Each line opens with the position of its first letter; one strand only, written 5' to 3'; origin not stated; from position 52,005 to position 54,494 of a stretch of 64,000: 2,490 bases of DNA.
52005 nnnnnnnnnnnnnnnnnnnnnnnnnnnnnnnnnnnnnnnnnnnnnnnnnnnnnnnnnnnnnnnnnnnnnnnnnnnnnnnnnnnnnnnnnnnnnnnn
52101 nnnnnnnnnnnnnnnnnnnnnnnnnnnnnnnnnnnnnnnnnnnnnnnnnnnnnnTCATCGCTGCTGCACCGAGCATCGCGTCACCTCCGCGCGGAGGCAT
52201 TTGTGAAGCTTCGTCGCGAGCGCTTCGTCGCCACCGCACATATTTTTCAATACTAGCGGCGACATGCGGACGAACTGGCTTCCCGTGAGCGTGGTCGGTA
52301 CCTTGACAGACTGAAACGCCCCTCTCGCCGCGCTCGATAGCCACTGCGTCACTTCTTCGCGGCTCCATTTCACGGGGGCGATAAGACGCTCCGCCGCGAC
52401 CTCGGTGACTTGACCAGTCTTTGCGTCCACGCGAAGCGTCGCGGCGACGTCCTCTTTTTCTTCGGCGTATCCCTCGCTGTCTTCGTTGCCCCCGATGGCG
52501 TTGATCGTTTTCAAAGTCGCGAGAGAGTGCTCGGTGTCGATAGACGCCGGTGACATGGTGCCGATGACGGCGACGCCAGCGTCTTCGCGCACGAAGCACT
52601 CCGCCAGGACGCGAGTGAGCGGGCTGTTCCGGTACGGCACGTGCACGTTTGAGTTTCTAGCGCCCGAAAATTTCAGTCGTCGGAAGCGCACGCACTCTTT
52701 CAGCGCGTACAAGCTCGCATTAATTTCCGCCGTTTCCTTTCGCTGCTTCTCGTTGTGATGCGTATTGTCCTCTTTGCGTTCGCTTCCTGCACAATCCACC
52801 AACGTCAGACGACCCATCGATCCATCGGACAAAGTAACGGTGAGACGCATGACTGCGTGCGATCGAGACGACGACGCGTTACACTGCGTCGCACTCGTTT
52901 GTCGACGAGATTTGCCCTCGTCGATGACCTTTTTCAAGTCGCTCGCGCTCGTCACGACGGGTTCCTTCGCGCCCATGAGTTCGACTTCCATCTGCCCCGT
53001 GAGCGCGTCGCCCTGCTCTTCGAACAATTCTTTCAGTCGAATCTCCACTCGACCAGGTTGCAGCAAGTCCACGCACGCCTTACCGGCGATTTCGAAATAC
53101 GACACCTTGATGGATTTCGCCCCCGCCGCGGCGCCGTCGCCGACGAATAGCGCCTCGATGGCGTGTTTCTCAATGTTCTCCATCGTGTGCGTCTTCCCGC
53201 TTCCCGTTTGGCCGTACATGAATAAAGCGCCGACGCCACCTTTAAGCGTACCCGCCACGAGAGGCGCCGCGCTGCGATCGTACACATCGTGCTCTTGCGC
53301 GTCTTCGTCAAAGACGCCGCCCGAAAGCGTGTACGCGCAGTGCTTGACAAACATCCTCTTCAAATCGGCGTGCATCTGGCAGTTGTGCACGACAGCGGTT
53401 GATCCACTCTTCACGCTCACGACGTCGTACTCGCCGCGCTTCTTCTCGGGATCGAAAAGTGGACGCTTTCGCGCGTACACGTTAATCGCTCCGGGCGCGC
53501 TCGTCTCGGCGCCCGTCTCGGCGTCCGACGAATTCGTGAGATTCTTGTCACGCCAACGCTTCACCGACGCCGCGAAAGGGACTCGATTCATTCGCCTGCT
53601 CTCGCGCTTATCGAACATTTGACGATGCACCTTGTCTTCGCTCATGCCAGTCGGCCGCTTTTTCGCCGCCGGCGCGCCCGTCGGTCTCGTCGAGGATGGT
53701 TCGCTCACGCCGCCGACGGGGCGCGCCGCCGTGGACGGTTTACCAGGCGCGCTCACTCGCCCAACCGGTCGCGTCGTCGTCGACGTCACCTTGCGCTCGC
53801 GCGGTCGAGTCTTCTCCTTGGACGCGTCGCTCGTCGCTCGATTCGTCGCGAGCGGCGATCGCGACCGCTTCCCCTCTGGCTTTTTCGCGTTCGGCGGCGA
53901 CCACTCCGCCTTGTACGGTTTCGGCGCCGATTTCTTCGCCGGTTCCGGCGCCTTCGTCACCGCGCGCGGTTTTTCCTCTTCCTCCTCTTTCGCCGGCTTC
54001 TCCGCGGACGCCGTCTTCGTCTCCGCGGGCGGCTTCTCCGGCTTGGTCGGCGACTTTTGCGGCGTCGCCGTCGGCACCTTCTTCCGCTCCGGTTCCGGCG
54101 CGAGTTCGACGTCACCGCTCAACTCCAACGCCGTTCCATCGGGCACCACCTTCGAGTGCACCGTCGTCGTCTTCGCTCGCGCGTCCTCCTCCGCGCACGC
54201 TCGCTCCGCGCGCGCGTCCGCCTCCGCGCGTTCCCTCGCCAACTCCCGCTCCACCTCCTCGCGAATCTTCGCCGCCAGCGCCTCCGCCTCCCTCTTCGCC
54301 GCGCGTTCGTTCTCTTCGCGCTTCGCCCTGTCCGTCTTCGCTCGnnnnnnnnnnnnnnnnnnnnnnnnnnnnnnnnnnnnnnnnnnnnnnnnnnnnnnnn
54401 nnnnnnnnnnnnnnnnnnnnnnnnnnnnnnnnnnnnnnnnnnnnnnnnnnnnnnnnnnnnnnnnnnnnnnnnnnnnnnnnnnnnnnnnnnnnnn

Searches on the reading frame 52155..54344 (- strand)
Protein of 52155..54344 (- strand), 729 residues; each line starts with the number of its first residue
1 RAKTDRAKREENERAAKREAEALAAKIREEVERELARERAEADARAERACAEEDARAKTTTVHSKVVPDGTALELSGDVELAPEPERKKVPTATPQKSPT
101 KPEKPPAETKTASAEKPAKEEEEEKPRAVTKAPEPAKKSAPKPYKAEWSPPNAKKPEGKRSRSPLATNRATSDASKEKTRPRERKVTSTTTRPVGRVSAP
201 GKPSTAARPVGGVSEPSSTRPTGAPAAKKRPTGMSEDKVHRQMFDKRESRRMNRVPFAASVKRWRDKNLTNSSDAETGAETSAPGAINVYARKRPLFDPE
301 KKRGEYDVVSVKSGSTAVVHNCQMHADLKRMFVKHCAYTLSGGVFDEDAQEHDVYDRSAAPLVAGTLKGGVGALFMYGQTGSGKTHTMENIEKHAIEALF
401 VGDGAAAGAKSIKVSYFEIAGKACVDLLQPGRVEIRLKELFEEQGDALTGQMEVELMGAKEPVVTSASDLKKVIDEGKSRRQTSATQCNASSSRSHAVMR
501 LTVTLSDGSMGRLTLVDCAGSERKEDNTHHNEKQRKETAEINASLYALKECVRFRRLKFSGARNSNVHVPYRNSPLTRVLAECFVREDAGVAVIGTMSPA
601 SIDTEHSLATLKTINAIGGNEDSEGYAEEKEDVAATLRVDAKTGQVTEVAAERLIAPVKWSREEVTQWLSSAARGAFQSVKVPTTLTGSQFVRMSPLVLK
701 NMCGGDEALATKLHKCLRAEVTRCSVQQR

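Call 10: search_protein_families(library=pfam, proteins=[window:52155-54344:-], max_evalue=0.001)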
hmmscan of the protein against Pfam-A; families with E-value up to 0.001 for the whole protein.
window:52155-54344:- (729 aa): 2 families
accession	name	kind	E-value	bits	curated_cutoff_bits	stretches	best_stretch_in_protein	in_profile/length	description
PF00225.29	Kinesin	-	9.1e-60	202.8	29.3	1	292-612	1-319/327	Kinesin motor domain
PF16796.11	Microtub_bd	-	2.1e-06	28.2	27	1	285-396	20-116/155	Microtubule binding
